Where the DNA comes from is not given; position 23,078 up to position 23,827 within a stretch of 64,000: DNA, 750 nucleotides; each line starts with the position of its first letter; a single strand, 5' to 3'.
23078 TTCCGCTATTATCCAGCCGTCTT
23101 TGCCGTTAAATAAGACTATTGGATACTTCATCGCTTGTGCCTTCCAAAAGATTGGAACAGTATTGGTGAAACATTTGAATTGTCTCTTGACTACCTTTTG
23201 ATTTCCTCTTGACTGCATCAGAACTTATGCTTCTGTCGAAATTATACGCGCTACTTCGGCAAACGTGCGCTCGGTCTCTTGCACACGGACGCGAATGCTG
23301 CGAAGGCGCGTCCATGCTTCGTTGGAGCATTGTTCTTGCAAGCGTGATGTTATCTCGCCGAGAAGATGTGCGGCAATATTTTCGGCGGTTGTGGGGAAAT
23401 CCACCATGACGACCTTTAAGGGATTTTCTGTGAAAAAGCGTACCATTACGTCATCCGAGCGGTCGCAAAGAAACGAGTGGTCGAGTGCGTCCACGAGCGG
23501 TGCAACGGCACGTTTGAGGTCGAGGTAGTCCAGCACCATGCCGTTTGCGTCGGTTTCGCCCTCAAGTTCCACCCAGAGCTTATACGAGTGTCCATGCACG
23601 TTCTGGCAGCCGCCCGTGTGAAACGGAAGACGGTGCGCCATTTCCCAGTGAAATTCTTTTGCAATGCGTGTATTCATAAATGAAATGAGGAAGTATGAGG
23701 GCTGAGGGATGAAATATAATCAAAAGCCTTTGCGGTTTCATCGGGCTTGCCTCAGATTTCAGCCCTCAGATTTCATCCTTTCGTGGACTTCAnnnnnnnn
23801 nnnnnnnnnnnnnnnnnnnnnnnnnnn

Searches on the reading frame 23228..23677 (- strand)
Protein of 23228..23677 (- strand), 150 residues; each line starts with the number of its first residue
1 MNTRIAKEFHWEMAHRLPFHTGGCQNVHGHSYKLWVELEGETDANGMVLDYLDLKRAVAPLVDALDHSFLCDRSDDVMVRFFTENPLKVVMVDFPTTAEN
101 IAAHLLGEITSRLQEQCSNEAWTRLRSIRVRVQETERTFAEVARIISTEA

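Call 37: search_protein_families(library=pfam, alignment_id=A4, max_evalue=0.0001)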
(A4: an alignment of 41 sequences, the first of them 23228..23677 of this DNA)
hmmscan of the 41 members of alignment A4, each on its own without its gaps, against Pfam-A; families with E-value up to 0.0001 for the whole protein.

A. member 1, window:23228-23677:- (150 aa): 1 family
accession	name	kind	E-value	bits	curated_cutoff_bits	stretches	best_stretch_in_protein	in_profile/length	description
PF01242.24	PTPS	-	8.8e-29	100.4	22.4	1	5-142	2-118/121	6-pyruvoyl tetrahydropterin synthase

B. families by the number of members that match (of 41 scanned): 66 families (the first 25 are shown)
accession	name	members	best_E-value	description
PF02518.31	HATPase_c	2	3.6e-28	Histidine kinase-, DNA gyrase B-, and HSP90-like ATPase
PF20510.4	HgmA_N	1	1e-122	Homogentisate 1,2-dioxygenase N-terminal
PF00231.24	ATP-synt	1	2.2e-101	ATP synthase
PF00006.31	ATP-synt_ab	1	1.1e-80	ATP synthase alpha/beta family, nucleotide-binding domain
PF04209.19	HgmA_C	1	1.2e-80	Homogentisate 1,2-dioxygenase C-terminal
PF00854.27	PTR2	1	1.6e-60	POT family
PF00557.29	Peptidase_M24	1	8.8e-59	Metallopeptidase family M24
PF00119.25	ATP-synt_A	1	2.3e-56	ATP synthase A chain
PF00441.29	Acyl-CoA_dh_1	1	7.7e-52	Acyl-CoA dehydrogenase, C-terminal domain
PF00213.23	OSCP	1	8.4e-48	ATP synthase delta (OSCP) subunit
PF00306.32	ATP-synt_ab_C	1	5.6e-46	ATP synthase alpha/beta chain, C terminal domain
PF07494.17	Reg_prop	1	4.7e-45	Two component regulator propeller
PF00326.27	Peptidase_S9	1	3.8e-44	Prolyl oligopeptidase family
PF02771.21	Acyl-CoA_dh_N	1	4.4e-40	Acyl-CoA dehydrogenase, N-terminal domain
PF01370.27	Epimerase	1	2.7e-37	NAD dependent epimerase/dehydratase family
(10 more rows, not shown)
